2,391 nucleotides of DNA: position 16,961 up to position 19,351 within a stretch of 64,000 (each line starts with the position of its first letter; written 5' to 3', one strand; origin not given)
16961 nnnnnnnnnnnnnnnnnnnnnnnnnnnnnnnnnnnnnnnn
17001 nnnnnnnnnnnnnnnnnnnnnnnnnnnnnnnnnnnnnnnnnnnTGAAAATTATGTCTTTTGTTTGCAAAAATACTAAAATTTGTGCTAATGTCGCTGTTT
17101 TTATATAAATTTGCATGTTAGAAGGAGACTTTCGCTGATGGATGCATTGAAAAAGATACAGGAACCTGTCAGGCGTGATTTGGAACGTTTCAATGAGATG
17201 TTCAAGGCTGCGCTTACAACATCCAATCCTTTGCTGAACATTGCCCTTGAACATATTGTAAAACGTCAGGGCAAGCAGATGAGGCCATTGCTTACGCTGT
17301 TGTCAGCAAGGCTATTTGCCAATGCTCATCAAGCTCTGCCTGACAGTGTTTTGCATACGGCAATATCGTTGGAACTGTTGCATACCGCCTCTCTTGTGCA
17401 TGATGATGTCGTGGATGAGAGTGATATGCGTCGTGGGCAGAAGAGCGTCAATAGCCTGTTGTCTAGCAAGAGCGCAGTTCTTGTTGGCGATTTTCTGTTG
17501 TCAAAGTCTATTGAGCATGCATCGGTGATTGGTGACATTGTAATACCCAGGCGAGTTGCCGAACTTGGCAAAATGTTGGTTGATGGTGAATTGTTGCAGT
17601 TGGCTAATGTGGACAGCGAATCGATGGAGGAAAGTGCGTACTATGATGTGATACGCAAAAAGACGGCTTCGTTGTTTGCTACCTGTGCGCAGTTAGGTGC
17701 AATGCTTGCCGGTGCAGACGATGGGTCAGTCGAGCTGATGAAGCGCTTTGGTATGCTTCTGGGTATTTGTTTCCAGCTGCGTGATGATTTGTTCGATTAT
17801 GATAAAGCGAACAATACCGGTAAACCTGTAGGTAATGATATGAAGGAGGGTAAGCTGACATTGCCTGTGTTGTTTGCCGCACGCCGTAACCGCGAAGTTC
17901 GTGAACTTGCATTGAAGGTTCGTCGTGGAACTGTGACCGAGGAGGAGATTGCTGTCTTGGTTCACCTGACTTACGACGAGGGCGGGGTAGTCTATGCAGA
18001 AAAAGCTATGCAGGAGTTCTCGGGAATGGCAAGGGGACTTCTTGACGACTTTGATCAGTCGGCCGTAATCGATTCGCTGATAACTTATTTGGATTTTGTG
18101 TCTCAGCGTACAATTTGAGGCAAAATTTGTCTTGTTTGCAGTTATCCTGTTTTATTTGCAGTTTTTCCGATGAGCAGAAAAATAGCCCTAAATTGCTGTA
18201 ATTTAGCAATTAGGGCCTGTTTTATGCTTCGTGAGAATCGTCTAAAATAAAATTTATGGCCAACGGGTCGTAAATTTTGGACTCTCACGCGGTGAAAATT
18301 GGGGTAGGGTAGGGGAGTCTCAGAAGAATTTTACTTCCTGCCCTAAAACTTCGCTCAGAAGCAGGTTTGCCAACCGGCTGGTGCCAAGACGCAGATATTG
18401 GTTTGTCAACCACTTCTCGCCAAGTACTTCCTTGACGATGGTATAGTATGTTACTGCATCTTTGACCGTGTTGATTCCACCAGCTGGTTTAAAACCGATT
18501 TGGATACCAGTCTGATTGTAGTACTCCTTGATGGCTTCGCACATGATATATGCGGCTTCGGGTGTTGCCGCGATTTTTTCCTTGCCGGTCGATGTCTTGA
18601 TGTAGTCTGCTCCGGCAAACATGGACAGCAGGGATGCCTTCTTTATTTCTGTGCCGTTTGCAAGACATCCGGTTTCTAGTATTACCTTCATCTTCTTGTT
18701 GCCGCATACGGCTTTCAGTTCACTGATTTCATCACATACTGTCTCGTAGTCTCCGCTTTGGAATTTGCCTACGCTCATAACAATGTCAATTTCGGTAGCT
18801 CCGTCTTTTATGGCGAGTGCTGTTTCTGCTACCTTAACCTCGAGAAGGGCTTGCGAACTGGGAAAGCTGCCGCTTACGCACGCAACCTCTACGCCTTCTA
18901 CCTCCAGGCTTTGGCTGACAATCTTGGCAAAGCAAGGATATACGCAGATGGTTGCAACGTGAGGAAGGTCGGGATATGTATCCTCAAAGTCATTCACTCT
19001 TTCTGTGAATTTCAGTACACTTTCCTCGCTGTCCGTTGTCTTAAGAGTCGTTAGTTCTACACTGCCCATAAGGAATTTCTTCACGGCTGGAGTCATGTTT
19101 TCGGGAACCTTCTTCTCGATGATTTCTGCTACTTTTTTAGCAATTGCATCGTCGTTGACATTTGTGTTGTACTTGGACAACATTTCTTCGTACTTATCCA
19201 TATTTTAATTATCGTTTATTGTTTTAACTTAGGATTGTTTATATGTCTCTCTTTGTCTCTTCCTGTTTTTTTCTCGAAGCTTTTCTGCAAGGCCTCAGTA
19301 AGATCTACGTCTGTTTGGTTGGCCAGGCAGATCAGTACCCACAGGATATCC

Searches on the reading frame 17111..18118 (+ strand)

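Call 95: search_protein_families(library=pfam, proteins=[window:17111-18118:+], max_evalue=0.00001)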
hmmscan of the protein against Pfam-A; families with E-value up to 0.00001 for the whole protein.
window:17111-18118:+ (335 aa): 1 family
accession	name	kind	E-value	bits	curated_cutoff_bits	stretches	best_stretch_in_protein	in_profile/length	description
PF00348.22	polyprenyl_synt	-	8.5e-62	209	27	1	40-281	2-245/251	Polyprenyl synthetase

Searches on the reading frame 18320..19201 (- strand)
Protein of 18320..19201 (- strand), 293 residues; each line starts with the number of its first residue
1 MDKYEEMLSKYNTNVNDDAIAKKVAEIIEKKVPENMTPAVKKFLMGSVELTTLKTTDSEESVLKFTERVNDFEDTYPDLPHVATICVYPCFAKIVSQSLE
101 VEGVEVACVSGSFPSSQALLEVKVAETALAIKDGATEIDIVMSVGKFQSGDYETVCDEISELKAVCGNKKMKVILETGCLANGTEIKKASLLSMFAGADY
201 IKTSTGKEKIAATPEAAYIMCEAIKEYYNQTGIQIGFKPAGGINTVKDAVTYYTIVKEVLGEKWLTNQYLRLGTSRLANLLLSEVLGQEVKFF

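Call 95: search_protein_families(library=pfam, proteins=[window:18320-19201:-], max_evalue=0.00001)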
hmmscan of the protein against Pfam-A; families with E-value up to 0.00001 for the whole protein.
window:18320-19201:- (293 aa): 1 family
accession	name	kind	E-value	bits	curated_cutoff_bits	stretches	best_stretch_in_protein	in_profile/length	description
PF01791.15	DeoC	-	6.9e-21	75.4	23.8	1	80-250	33-212/229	DeoC/LacD family aldolase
